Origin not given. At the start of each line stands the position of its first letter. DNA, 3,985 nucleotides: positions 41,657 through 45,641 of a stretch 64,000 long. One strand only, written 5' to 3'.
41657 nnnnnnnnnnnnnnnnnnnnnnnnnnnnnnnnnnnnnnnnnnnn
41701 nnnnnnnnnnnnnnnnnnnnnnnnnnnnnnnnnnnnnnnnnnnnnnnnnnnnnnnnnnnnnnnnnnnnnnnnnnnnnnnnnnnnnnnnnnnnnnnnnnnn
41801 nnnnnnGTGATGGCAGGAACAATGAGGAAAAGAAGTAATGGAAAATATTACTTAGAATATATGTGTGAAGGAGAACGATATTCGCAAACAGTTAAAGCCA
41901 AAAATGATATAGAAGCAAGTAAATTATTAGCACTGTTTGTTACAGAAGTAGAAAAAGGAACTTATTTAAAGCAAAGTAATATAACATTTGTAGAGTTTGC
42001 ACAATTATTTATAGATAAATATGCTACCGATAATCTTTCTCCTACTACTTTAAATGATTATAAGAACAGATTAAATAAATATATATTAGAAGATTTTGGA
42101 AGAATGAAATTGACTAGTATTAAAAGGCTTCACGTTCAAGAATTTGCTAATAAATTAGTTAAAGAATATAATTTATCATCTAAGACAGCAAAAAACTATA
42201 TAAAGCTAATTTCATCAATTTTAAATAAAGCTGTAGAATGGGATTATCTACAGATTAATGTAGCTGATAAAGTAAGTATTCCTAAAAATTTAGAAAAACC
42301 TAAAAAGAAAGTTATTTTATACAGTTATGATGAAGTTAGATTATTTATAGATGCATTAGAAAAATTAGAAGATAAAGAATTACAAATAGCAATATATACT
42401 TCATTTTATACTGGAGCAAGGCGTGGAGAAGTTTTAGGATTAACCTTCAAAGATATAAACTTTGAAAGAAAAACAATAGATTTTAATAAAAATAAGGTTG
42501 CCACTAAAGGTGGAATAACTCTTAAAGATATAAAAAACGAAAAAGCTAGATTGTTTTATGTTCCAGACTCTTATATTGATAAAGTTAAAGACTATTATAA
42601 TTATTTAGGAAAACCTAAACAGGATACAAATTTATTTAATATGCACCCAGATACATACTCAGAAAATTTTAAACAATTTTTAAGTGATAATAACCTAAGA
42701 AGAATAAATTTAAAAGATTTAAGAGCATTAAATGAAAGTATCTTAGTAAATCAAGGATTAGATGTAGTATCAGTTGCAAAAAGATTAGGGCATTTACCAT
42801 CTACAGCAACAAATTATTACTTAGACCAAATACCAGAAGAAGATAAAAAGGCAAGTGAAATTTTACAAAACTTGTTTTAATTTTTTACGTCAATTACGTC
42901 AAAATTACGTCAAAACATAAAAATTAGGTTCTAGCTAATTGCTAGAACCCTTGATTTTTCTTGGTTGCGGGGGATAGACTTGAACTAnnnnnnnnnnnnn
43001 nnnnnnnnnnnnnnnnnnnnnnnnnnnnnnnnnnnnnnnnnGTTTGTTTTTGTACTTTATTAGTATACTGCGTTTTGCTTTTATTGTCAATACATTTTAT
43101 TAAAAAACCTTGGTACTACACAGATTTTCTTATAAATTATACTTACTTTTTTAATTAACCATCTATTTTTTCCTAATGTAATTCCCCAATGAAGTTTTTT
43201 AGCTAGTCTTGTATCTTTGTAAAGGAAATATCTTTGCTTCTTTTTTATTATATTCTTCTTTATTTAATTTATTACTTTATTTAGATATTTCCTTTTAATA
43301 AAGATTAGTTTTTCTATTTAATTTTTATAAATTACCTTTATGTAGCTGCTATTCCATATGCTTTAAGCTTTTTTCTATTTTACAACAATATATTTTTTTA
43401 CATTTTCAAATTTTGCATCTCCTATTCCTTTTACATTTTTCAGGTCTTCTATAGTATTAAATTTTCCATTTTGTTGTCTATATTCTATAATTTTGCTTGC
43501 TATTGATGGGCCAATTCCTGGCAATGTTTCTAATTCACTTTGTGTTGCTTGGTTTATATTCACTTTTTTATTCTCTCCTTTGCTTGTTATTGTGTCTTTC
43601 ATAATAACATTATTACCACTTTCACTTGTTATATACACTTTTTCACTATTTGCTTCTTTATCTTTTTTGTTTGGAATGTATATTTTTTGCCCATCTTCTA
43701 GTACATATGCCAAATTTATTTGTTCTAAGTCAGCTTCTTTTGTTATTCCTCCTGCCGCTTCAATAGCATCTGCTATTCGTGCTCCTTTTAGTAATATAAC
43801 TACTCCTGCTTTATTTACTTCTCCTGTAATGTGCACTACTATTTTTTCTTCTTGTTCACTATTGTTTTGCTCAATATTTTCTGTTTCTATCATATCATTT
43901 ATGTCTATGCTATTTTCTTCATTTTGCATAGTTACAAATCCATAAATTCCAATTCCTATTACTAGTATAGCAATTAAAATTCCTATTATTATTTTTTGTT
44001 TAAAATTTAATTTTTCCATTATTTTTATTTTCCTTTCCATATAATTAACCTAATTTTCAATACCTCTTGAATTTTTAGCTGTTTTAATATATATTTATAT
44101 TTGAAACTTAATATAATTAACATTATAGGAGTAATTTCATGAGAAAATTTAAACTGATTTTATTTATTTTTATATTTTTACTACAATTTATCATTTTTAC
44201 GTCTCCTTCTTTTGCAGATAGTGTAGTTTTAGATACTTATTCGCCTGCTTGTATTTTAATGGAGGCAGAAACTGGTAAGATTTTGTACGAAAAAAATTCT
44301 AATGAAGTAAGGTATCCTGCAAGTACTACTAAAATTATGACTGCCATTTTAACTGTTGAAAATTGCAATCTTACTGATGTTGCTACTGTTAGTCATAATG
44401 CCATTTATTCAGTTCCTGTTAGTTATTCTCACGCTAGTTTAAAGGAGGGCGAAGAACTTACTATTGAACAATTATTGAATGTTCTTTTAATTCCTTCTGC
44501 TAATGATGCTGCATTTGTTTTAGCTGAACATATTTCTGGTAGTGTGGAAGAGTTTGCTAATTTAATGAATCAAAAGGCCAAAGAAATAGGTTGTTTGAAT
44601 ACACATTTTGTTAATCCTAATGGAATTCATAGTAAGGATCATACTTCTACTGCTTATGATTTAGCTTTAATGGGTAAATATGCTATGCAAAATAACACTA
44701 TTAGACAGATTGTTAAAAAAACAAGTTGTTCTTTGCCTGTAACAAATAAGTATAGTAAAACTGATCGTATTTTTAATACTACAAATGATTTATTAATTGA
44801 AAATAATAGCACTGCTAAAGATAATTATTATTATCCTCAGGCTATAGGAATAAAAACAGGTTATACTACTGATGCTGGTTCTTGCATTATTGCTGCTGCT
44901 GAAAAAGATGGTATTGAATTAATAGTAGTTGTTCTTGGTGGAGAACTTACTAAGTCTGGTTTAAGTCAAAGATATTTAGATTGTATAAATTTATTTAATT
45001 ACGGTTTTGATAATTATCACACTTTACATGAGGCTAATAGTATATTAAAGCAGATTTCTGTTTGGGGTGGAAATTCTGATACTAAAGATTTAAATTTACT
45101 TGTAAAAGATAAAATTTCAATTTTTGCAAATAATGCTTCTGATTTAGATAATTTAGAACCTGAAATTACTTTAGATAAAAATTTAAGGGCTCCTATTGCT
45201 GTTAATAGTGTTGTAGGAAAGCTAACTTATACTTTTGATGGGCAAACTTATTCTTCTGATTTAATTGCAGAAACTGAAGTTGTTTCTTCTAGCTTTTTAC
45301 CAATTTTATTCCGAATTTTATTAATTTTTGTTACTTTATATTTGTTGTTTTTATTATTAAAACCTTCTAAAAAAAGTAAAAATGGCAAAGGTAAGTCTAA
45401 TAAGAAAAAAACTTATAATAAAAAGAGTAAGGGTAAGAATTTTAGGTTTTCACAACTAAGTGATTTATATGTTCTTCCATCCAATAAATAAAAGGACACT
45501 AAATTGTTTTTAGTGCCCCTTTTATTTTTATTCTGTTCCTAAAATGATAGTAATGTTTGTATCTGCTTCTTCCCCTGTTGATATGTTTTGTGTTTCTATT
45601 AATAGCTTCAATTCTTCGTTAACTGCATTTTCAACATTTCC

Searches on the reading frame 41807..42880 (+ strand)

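Call 98: search_protein_families(library=pfam, proteins=[window:41807-42880:+], max_evalue=0.00001)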
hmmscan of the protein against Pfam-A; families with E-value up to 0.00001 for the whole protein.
window:41807-42880:+ (357 aa): 5 families
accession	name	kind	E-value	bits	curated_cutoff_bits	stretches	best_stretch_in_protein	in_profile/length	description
PF14659.12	Phage_int_SAM_3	-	4.6e-14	52.8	22.6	1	60-117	1-57/58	Phage integrase, N-terminal SAM-like domain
PF00589.27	Phage_integrase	-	2.1e-11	44.4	27.1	1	175-341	6-168/172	Phage integrase family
PF13102.12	Phage_int_SAM_5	-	1e-06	29.5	22.3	1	60-155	1-97/98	Phage integrase SAM-like domain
PF22022.2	Phage_int_M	-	4.7e-06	27.2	27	1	61-155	1-92/96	Phage integrase central domain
PF02899.23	Phage_int_SAM_1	-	6.7e-06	26.7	22.3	0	74-131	11-68/83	Phage integrase, N-terminal SAM-like domain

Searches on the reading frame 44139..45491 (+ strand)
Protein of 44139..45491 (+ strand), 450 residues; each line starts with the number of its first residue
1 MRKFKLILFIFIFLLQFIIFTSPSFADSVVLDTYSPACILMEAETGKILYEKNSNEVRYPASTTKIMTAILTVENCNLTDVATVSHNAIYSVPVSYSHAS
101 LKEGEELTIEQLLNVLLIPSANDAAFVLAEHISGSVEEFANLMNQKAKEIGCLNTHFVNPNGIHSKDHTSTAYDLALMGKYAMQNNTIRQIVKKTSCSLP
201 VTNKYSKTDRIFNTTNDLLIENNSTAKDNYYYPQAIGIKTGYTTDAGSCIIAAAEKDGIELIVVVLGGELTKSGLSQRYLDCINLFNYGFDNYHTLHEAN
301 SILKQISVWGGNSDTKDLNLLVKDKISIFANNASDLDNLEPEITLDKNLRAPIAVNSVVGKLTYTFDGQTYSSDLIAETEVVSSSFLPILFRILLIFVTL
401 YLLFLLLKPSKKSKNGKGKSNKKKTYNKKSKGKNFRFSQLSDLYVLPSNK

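Call 98: search_protein_families(library=pfam, proteins=[window:44139-45491:+], max_evalue=0.00001)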
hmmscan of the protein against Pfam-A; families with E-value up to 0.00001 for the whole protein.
window:44139-45491:+ (450 aa): 2 families
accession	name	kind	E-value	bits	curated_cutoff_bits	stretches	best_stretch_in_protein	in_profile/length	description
PF00768.25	Peptidase_S11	-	2.6e-55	187.9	27.6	1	35-268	12-237/239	D-alanyl-D-alanine carboxypeptidase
PF07943.18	PBP5_C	-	2.4e-12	47.3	21.2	1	294-381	4-89/91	Penicillin-binding protein 5, C-terminal domain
